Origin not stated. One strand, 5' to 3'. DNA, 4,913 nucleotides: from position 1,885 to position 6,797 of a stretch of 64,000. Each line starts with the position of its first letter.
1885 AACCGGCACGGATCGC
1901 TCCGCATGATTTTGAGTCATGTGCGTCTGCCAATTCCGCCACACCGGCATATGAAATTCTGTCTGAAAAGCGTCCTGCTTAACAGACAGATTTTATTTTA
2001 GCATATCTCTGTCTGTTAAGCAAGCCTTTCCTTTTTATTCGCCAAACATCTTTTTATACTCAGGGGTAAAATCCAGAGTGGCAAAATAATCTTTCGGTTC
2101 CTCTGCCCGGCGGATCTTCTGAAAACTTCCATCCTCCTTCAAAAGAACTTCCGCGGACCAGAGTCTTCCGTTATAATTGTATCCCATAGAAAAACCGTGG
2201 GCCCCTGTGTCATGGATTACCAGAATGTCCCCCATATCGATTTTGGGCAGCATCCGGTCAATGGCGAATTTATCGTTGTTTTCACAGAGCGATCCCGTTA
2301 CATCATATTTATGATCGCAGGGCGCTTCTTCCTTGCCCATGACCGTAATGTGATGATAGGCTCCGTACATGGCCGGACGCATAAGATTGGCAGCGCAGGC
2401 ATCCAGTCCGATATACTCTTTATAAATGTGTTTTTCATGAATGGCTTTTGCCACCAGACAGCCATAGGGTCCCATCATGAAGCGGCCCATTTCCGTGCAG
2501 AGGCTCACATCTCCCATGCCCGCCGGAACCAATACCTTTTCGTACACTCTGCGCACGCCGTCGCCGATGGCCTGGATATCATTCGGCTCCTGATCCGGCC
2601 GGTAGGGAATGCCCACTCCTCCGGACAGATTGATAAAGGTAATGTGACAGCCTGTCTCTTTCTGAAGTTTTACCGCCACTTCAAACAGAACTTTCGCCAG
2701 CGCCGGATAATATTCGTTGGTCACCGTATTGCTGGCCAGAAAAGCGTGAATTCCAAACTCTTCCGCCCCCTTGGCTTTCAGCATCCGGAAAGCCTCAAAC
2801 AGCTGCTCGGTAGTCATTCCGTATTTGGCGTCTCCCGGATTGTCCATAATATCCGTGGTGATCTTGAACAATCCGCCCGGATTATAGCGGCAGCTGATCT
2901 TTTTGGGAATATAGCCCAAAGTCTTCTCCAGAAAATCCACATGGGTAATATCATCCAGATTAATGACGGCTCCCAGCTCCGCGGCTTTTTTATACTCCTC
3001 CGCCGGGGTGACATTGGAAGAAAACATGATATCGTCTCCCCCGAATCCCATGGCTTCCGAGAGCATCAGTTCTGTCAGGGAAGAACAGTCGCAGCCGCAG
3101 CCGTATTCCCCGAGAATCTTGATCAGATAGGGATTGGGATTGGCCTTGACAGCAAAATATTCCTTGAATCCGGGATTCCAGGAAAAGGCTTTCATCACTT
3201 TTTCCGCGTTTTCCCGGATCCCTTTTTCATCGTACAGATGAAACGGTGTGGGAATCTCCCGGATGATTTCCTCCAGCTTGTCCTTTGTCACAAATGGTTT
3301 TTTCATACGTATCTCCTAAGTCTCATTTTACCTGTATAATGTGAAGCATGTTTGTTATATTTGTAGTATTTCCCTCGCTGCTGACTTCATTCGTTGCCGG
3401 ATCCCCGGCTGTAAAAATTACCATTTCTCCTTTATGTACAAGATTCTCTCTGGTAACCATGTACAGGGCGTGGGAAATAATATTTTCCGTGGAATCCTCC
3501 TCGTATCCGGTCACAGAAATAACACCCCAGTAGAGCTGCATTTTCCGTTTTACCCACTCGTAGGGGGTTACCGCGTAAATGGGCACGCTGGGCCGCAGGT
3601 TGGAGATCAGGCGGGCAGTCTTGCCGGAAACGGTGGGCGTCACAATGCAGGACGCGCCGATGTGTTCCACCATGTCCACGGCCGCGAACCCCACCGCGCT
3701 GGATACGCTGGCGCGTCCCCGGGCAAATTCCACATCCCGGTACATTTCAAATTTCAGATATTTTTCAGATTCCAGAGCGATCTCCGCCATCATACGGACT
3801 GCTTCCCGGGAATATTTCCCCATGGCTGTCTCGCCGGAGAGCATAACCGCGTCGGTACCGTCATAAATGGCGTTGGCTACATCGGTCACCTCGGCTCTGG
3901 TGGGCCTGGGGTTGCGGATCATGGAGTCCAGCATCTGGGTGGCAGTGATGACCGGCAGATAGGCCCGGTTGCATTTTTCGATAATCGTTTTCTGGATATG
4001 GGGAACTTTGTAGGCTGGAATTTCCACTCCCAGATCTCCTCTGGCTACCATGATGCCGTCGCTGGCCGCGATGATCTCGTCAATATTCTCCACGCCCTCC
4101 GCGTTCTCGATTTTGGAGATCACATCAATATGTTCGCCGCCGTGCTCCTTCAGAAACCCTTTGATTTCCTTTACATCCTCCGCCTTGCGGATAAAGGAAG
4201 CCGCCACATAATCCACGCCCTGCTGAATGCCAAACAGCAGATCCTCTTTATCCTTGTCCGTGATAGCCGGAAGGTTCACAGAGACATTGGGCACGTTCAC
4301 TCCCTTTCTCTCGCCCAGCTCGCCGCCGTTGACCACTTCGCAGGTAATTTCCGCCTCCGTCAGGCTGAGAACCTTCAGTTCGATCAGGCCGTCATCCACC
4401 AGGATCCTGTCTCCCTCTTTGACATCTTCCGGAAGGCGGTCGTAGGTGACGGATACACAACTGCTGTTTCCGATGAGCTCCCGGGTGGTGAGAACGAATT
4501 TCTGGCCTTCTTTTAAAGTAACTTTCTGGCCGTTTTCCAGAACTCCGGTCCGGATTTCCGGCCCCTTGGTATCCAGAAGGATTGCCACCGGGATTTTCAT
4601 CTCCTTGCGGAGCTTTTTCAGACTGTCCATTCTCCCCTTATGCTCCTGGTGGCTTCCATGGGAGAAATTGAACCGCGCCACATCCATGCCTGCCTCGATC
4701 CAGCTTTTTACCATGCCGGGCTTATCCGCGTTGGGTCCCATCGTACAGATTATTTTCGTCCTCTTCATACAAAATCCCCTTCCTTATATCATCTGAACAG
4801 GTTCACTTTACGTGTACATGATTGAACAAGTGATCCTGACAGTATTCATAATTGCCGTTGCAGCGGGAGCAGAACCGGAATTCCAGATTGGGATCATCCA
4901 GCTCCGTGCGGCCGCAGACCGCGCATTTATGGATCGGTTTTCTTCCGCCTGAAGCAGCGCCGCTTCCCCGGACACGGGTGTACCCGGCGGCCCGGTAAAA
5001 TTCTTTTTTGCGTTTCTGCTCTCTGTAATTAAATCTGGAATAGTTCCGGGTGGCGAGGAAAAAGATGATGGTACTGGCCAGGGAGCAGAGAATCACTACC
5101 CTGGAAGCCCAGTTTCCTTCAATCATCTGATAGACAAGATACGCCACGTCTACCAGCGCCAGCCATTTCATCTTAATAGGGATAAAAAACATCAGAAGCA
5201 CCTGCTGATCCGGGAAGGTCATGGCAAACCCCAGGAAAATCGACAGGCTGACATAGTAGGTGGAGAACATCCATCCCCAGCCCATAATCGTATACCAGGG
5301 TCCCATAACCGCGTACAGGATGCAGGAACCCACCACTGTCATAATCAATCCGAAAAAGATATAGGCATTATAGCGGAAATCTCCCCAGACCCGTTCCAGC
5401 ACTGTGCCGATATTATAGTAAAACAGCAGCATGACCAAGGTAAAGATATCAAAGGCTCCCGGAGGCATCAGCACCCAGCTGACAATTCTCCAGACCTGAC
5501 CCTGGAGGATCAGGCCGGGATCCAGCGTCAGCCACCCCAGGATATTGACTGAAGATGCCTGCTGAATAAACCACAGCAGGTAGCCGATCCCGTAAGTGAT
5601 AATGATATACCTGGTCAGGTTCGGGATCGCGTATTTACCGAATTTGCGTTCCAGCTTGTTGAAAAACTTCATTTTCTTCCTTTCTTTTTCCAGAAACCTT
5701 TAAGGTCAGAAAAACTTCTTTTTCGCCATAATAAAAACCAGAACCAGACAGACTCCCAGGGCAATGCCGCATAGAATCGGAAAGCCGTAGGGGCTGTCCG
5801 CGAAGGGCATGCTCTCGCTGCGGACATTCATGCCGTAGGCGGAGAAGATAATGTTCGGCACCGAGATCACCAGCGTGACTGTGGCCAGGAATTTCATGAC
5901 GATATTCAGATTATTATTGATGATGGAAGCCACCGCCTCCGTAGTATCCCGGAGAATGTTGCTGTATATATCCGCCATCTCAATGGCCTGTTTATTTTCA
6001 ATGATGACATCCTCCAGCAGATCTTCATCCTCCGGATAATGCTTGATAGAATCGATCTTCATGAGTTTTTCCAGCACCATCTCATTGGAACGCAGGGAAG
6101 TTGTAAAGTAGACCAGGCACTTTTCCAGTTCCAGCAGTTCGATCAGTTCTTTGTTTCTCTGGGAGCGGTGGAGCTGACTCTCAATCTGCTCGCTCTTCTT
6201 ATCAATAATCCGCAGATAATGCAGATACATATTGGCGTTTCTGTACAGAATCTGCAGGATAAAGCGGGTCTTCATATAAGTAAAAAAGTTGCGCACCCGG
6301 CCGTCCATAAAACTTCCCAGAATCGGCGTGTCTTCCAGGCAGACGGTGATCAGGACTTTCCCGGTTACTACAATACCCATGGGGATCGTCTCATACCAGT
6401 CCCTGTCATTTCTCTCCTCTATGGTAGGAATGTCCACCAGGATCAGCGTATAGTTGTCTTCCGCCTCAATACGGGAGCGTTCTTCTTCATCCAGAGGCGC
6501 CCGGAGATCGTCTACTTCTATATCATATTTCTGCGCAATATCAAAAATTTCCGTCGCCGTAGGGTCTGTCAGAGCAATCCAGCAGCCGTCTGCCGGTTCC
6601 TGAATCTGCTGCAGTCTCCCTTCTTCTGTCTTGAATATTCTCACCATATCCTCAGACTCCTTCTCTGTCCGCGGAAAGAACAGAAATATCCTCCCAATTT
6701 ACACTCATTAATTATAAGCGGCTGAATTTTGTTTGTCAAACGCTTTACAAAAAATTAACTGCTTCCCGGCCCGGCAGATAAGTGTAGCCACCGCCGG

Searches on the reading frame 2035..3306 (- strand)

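Call 78: search_protein_families(library=pfam, proteins=[window:2035-3306:-], max_evalue=0.00001)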
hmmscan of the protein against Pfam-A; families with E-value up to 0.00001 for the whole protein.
window:2035-3306:- (423 aa): 2 families
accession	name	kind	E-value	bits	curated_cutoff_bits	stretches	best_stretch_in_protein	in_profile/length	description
PF02784.22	Orn_Arg_deC_N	-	1.2e-26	94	23.4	1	30-278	4-246/247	Pyridoxal-dependent decarboxylase, pyridoxal binding domain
PF00278.28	Orn_DAP_Arg_deC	-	4.4e-17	62.6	23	1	280-368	6-95/95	Pyridoxal-dependent decarboxylase, C-terminal sheet domain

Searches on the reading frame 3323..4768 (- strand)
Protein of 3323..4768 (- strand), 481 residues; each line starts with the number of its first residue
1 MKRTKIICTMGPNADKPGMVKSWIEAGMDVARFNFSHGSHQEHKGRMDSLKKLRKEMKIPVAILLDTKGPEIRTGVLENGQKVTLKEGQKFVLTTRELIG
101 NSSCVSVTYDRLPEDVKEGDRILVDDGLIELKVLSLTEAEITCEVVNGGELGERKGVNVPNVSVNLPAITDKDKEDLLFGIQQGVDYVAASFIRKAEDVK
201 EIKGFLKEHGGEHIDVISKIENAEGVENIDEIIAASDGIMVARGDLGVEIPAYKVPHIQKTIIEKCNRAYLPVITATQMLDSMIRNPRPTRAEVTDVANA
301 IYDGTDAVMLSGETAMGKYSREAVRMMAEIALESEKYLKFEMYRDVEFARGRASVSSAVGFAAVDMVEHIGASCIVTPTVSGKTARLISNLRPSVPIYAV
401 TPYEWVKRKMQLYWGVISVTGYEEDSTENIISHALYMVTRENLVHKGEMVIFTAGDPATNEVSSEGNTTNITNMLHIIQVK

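Call 78: search_protein_families(library=pfam, proteins=[window:3323-4768:-], max_evalue=0.00001)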
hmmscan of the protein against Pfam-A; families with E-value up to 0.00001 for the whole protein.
window:3323-4768:- (481 aa): 3 families
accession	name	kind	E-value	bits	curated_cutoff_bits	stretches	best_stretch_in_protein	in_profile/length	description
PF00224.27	PK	-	6.7e-137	456.4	30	1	1-324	1-328/328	Pyruvate kinase, barrel domain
PF02887.21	PK_C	-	1.6e-29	102.7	28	1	358-467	2-103/114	Pyruvate kinase, alpha/beta domain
PF03328.21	HpcH_HpaI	-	9.2e-07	28.8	25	0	176-259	77-167/221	HpcH/HpaI aldolase/citrate lyase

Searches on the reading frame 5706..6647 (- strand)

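Call 78: search_protein_families(library=pfam, proteins=[window:5706-6647:-], max_evalue=0.00001)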
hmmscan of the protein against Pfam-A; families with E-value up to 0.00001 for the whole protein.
window:5706-6647:- (313 aa): 1 family
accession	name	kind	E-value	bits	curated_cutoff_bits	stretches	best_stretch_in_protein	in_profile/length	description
PF01544.23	CorA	-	3.8e-53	181.1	27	1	20-308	3-291/292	CorA-like Mg2+ transporter protein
